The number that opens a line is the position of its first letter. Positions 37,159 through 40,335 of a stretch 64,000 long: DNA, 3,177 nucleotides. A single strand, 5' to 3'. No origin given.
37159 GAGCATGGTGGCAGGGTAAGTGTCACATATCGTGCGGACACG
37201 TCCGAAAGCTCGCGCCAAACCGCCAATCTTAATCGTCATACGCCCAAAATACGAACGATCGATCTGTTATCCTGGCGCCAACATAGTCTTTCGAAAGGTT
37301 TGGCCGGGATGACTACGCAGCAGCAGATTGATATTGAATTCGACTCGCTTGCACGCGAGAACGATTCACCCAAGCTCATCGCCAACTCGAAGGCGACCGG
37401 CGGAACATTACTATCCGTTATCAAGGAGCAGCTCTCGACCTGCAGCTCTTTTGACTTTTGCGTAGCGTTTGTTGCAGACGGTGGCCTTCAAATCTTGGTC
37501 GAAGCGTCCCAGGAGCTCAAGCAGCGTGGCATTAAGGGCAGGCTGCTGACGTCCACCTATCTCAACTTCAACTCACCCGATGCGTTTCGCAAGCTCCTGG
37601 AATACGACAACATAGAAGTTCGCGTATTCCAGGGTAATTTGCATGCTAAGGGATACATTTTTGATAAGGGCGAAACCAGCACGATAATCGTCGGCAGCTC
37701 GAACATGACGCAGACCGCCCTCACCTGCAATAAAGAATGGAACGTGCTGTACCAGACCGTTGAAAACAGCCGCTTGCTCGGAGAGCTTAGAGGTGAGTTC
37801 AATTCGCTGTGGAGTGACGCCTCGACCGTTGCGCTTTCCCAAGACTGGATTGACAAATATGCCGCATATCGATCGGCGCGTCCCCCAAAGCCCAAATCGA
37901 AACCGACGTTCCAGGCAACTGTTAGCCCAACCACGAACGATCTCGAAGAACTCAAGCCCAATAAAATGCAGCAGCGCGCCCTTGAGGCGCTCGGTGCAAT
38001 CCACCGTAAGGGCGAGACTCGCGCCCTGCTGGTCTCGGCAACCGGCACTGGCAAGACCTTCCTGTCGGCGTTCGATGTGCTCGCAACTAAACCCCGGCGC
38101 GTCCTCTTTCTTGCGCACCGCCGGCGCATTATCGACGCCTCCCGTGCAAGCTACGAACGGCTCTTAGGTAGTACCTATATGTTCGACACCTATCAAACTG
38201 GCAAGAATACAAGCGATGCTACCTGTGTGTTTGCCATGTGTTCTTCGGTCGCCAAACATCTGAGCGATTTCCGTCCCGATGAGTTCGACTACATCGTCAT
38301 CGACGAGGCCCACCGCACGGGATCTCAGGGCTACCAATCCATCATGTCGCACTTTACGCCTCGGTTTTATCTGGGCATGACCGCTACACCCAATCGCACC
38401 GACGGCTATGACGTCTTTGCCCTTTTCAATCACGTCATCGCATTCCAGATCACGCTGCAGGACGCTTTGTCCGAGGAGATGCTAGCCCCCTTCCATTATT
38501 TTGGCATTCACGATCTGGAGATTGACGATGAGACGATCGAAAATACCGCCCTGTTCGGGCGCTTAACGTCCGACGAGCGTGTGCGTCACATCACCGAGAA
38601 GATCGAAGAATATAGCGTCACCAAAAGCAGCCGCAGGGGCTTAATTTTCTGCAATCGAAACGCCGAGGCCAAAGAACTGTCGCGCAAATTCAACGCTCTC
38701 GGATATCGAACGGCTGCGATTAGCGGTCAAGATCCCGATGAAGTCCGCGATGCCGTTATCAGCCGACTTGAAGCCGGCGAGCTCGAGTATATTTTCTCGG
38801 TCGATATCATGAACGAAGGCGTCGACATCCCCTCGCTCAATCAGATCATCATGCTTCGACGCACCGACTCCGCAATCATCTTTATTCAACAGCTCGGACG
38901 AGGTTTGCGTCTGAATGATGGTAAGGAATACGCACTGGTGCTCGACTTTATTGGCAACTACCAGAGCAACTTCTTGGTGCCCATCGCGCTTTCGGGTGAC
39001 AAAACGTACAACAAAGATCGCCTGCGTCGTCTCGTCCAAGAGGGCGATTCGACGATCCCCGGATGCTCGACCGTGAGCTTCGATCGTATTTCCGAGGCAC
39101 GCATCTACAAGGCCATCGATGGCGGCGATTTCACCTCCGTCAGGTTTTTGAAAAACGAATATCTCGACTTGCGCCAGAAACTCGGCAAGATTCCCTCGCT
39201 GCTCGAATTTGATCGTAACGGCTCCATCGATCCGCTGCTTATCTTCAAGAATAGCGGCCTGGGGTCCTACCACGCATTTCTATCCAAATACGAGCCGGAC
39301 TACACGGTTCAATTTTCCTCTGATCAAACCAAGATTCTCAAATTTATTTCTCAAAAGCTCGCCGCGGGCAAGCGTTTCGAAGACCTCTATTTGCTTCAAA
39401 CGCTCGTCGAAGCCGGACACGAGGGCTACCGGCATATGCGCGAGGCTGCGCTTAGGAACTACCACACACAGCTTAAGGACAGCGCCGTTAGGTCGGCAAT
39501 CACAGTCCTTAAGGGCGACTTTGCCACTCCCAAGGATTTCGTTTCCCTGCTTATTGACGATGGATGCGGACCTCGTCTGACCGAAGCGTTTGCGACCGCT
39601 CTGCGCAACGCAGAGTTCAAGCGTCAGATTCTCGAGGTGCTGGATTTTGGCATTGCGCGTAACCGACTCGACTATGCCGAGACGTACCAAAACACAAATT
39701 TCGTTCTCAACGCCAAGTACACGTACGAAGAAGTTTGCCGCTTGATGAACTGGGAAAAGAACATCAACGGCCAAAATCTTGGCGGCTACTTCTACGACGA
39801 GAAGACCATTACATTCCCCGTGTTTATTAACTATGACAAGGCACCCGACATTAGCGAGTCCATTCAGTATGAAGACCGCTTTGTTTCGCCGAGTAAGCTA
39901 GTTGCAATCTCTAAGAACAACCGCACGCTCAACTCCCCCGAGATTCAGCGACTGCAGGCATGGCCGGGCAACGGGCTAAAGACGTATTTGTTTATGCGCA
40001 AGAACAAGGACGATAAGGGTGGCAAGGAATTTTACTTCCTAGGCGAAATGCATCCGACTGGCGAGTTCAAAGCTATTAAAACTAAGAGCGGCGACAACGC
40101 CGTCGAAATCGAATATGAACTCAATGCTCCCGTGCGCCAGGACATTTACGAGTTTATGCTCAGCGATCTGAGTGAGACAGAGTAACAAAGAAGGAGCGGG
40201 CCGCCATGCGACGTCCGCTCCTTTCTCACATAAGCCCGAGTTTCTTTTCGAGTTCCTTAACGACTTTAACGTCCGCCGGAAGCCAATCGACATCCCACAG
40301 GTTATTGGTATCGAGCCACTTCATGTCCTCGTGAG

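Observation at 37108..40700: Low-GC islet with a single-polypeptide PLD nuclease - SF2 helicase - DUF3427-like protein plus a NUDIX hydrolase: candidate one-gene defence or restriction-like module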

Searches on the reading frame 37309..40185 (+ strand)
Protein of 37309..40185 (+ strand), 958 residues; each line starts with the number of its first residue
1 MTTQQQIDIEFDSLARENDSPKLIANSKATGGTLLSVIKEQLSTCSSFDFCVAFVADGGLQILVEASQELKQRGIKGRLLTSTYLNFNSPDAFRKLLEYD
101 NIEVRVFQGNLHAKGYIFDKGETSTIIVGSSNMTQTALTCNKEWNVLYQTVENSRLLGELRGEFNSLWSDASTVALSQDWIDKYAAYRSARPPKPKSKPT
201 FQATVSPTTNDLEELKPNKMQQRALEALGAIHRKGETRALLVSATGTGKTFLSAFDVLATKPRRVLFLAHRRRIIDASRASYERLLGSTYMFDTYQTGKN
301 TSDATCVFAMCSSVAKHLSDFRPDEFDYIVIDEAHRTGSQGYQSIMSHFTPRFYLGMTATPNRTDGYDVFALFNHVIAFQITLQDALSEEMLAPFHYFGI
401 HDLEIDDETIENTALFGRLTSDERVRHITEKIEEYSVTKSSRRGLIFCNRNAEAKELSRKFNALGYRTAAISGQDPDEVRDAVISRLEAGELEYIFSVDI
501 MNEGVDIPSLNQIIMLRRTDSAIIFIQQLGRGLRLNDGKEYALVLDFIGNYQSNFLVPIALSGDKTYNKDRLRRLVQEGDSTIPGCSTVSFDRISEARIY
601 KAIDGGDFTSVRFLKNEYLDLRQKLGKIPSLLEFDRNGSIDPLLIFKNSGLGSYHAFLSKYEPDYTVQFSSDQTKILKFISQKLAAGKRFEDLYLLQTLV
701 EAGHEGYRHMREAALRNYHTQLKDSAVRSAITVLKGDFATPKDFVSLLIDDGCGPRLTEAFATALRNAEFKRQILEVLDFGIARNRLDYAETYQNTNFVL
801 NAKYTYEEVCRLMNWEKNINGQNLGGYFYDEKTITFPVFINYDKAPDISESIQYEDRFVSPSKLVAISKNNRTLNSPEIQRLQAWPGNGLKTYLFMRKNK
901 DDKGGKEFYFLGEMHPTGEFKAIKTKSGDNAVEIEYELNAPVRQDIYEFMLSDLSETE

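Call 3: search_protein_families(library=pfam, proteins=[window:37309-40185:+], max_evalue=0.01)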
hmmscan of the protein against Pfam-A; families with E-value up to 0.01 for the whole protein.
window:37309-40185:+ (958 aa): 6 families
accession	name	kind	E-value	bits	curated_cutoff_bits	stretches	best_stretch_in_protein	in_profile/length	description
PF11907.13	DUF3427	-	7.9e-73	245.6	27.7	1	679-949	1-278/280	Domain of unknown function (DUF3427)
PF04851.21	ResIII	-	1.8e-31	109.7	22.5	1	215-363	2-164/164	Type III restriction enzyme, res subunit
PF00271.37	Helicase_C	-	1.4e-14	54.7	23.5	1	437-535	11-109/110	Helicase conserved C-terminal domain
PF13091.12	PLDc_2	-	2.9e-12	47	27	1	47-168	11-132/132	PLD-like domain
PF00270.35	DEAD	-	2.1e-09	37.8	26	1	219-363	2-162/167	DEAD/DEAH box helicase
PF18766.7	SWI2_SNF2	-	1.5e-06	28.5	26.7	1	325-412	118-206/221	SWI2/SNF2 ATPase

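Call 4: search_protein_families(library=padloc, proteins=[window:37309-40185:+], max_evalue=0.01)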
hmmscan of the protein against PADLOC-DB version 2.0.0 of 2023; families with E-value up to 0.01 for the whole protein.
window:37309-40185:+ (958 aa): 23 families
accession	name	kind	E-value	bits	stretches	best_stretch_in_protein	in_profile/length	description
PDLC03658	mREase_IV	-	3.3e-192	638.7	1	16-950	24-951/953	Type IV methyl-directed restriction enzyme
PDLC03659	mREase_IV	-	2e-87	292.1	2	33-589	35-607/945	Type IV methyl-directed restriction enzyme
PDLC02707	PbeA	-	2e-40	137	3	424-548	508-630/672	PbeA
PDLC02704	PbeA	-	1.3e-33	114.5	3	440-548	529-644/682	PbeA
PDLC02705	PbeA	-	2.2e-19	67.1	3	443-549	527-634/691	PbeA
PDLC03049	REase_I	-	1.2e-18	64.5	1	216-406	167-366/807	Type I restriction enzyme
PDLC02706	PbeA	-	9.1e-18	62.2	2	479-549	603-673/722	PbeA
PDLC03047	REase_I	-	1e-16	58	2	221-433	348-560/1107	Type I restriction enzyme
PDLC02703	PbeA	-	5.8e-16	56.2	3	484-554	548-620/626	PbeA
PDLC03042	REase_I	-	1.4e-12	43.9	2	405-536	688-831/1170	Type I restriction enzyme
PDLC03597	REase_MTase_IIG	-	3.6e-09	32.7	1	498-544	558-604/1646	Type IIG restriction enzyme-methyltransferase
PDLC03829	ZacB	-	1.1e-08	32.4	1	103-151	293-337/586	-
PDLC03051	REase_MTase_I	-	1.8e-07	26.7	1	489-545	554-610/1591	Type I restriction enzyme-methyltransferase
PDLC03647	REase_III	-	2.7e-06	23.8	1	492-538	507-553/989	Type III restriction enzyme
PDLC03928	PsyrT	-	2.1e-05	21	1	437-534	237-334/689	-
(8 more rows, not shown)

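Call 5: search_protein_families(library=ncbifam, proteins=[window:37309-40185:+], max_evalue=0.01)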
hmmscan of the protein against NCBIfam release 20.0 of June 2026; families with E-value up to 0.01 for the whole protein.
window:37309-40185:+ (958 aa): 24 families
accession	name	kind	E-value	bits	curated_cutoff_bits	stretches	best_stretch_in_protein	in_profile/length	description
NF053632.1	heli_RadD_YejH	equivalog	1.2e-35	122.8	720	1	220-553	6-360/573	DNA repair helicase RadD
NF046051.1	restrict_EcoAI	equivalog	2.1e-33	115.7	550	1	207-550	148-531/768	EcoAI/FtnUII family type I restriction enzme subunit R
TIGR04095.1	dnd_restrict_1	equivalog_domain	6.1e-21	74.9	600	2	462-549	310-397/451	DNA phosphorothioation system restriction enzyme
NF008521.0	PRK11448.1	equivalog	3.6e-16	58.4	729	2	418-551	675-818/1123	type I restriction-modification system endonuclease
NF010337.0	PRK13766.1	equivalog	7.7e-12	44.1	610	2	438-544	363-477/781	Hef nuclease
NF003673.1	PRK05298.1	equivalog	2.5e-08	32.7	743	2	214-272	7-64/653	excinuclease ABC subunit UvrB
NF008394.0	PRK11192.1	equivalog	3.9e-08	32.5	507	1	432-534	238-340/441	ATP-dependent RNA helicase SrmB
NF008744.0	PRK11776.1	equivalog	3.4e-07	29.2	524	1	415-536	220-337/460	ATP-dependent RNA helicase DbpA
TIGR00631.1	uvrb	equivalog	1e-06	27.3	750.1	0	214-272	7-64/658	excinuclease ABC subunit UvrB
NF003390.0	PRK04537.1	equivalog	1.5e-06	27.5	732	1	441-537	257-353/572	ATP-dependent RNA helicase RhlB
NF053711.1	RNA_heli_RhlE1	exception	6.9e-06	25.1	750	1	440-535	243-338/434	RNA helicase RhlE1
NF042964.1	phospholipD_antiphage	equivalog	1.6e-05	23.5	1100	1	60-251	66-264/895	phospholipase D-like domain-containing anti-phage protein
NF042913.1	CyRepA1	equivalog_domain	8e-05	21.7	200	1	240-342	6-102/595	plasmid replication protein, CyRepA1 family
NF053631.1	RNA_helic_CshA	equivalog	0.0002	20.4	646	1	439-534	235-330/434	degradosome RNA helicase CshA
NF002340.1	PRK01297.1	equivalog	0.0002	20.3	564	1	440-534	248-342/372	ATP-dependent RNA helicase RhlB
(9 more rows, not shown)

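Call 6: search_solved_structures(query=window:37309-40185:+, max_evalue=0.001, show_alignments=1)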
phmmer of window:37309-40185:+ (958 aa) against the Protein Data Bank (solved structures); distinct sequences matched with E-value up to 0.001: 54.
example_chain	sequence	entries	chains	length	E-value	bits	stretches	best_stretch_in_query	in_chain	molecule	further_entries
7clg_A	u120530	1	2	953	2.3e-188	631.2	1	17-950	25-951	Putative helicase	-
6jde_B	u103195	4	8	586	5.1e-29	104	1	220-555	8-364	Putative DNA repair helicase RadD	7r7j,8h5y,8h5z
3h1t_A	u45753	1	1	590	1.1e-19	73.1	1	215-558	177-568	Type I site-specific restriction-modification system, R (Restriction) subunit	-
6p4f_A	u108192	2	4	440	1.3e-11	46.4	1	219-385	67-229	DNA-dependent ATPase XPBII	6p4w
5tnu_A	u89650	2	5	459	1.5e-11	46.2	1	219-385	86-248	DNA-dependent ATPase XPBII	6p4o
6p66_A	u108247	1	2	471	1.1e-09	40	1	444-549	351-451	DNA repair protein RAD25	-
2fwr_A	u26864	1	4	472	1.1e-09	40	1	444-549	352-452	DNA repair protein RAD25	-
1fuk_A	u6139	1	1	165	3.4e-07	31.8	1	433-548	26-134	EUKARYOTIC INITIATION FACTOR 4A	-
1hv8_A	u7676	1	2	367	3.8e-07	31.6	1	443-536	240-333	PUTATIVE ATP-DEPENDENT RNA HELICASE MJ0669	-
2fzl_A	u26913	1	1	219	4.3e-07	31.4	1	444-548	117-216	DNA repair protein RAD25, XPB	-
1fuu_A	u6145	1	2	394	4.5e-07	31.4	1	406-536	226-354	YEAST INITIATION FACTOR 4A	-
2vso_A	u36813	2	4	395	4.5e-07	31.4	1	406-536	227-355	ATP-DEPENDENT RNA HELICASE EIF4A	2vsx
6yvh_H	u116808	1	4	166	4.8e-07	31.3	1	440-550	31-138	Eukaryotic initiation factor 4A-III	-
7znj_A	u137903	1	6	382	9.6e-07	30.3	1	437-536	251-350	Eukaryotic initiation factor 4A-III, N-terminally processed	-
6qdv_7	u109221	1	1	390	1e-06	30.2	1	437-548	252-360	Eukaryotic initiation factor 4A-III, N-terminally processed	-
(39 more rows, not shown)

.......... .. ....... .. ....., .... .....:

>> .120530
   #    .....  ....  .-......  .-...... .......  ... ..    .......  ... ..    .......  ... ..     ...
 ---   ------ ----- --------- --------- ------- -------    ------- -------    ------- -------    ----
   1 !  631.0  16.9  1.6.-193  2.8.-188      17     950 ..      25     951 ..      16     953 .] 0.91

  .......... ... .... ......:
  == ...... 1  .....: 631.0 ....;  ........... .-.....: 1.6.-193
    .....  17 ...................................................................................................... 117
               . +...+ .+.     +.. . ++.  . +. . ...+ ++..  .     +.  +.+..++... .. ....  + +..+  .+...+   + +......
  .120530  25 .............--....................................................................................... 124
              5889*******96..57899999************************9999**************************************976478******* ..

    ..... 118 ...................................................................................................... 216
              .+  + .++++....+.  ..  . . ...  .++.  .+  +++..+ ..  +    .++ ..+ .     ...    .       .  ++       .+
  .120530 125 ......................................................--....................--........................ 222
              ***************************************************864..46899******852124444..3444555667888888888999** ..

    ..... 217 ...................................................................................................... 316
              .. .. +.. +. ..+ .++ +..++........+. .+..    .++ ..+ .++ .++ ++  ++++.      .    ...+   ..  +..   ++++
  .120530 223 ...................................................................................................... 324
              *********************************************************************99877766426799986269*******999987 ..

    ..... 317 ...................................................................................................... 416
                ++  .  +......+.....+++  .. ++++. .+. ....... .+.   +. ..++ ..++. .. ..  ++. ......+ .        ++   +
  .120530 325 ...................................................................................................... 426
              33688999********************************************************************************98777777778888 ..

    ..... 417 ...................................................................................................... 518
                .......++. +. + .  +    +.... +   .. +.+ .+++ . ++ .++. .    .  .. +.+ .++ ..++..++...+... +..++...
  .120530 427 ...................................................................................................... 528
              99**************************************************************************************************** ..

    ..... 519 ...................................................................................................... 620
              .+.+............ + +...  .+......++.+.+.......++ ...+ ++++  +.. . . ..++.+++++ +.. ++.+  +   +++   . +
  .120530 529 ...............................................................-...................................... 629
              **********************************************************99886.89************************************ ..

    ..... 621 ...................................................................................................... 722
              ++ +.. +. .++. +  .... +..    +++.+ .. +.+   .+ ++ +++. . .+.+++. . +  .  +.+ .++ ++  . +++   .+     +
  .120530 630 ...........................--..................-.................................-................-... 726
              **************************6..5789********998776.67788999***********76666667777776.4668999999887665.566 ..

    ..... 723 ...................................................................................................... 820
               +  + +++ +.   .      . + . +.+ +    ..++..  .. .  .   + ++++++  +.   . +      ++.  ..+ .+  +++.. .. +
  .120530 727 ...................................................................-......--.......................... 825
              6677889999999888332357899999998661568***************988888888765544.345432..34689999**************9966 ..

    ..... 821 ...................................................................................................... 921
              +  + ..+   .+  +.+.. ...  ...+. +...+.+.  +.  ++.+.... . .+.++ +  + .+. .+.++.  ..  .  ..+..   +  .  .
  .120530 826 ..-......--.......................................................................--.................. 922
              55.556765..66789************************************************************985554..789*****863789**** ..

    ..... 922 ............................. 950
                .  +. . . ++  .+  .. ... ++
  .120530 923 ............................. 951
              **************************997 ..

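Call 14: find_homologous_proteins(query=window:37309-40185:+, max_evalue=1e-20)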
Query window:37309-40185:+ (958 aa): 7753 proteins with E <= 1e-20 among 8000 candidates; the best 120 are listed.
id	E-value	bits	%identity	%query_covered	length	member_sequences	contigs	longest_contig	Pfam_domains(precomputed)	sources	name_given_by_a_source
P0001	0.0e+0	2072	95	100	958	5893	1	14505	PF00270.36,PF13091.13,PF11907.14,PF18766.8,PF00271.38,PF26350.1,PF04851.22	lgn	-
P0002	0.0e+0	2053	95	100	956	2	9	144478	PF00270.36,PF13091.13,PF11907.14,PF18766.8,PF00271.38,PF26350.1,PF04851.22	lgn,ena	-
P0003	0.0e+0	2053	95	100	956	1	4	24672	PF00270.36,PF13091.13,PF11907.14,PF18766.8,PF00271.38,PF26350.1,PF04851.22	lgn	-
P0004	0.0e+0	2051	94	100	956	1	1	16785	PF00270.36,PF13091.13,PF11907.14,PF18766.8,PF00271.38,PF26350.1,PF04851.22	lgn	-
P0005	0.0e+0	2051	94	100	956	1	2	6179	PF00270.36,PF13091.13,PF11907.14,PF18766.8,PF00271.38,PF26350.1,PF04851.22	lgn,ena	-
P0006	0.0e+0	2050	94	100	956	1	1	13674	PF00270.36,PF13091.13,PF11907.14,PF18766.8,PF00271.38,PF26350.1,PF04851.22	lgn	-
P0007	0.0e+0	2023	93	100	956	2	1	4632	PF00270.36,PF13091.13,PF11907.14,PF18766.8,PF00271.38,PF26350.1,PF04851.22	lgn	-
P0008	0.0e+0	2015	93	100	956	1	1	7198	PF00270.36,PF13091.13,PF11907.14,PF18766.8,PF00271.38,PF26350.1,PF04851.22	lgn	-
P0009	0.0e+0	2011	93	100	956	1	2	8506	PF00270.36,PF13091.13,PF11907.14,PF18766.8,PF00271.38,PF26350.1,PF04851.22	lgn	-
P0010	0.0e+0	2008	92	100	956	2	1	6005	PF00270.36,PF13091.13,PF11907.14,PF18766.8,PF00271.38,PF26350.1,PF04851.22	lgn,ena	-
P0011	0.0e+0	2008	93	100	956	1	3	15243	PF00270.36,PF13091.13,PF11907.14,PF18766.8,PF00271.38,PF26350.1,PF04851.22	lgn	-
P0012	0.0e+0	2007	93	100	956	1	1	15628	PF00270.36,PF13091.13,PF11907.14,PF18766.8,PF00271.38,PF26350.1,PF04851.22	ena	-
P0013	0.0e+0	2007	93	100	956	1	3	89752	PF00270.36,PF13091.13,PF11907.14,PF18766.8,PF00271.38,PF26350.1,PF04851.22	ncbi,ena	-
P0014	0.0e+0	2007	93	100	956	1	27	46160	PF00270.36,PF13091.13,PF11907.14,PF18766.8,PF00271.38,PF26350.1,PF04851.22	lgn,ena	-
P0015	0.0e+0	2007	93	100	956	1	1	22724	PF00270.36,PF13091.13,PF11907.14,PF18766.8,PF00271.38,PF26350.1,PF04851.22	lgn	-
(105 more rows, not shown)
